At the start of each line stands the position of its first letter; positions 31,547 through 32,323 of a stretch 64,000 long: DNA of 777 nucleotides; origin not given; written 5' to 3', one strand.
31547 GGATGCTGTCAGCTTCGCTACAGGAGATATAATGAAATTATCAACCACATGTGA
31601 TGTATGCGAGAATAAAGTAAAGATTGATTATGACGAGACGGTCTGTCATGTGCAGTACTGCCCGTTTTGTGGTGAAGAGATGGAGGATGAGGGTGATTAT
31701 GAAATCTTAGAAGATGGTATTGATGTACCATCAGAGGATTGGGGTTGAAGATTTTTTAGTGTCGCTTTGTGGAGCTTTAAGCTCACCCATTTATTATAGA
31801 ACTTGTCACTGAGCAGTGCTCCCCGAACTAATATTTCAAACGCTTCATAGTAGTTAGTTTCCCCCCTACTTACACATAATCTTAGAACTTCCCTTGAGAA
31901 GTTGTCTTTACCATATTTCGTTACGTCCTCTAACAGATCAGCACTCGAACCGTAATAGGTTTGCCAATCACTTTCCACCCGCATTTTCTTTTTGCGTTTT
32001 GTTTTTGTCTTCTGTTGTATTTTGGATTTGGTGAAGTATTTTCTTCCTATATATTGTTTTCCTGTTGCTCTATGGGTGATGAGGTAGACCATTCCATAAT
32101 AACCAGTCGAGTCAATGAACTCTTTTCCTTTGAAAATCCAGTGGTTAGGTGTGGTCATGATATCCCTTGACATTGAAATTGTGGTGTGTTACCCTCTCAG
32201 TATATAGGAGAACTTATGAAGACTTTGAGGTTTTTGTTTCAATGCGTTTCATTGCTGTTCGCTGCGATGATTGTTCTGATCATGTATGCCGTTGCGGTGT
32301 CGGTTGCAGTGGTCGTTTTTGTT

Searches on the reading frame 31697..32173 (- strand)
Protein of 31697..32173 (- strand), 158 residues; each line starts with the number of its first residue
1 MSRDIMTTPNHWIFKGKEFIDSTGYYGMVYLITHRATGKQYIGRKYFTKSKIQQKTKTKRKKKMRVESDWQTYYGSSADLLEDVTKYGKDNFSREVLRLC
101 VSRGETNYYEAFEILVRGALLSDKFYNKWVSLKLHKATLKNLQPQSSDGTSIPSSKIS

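Call 74: search_protein_families(library=pfam, proteins=[window:31697-32173:-], max_evalue=0.001)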
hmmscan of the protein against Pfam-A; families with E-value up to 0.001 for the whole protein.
window:31697-32173:- (158 aa): 1 family
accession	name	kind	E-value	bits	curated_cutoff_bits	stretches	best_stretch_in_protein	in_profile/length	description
PF19835.5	SegE_GIY-YIG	-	1.3e-31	109.8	25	1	12-130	1-123/123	Putative endonuclease segE, GIY-YIG domain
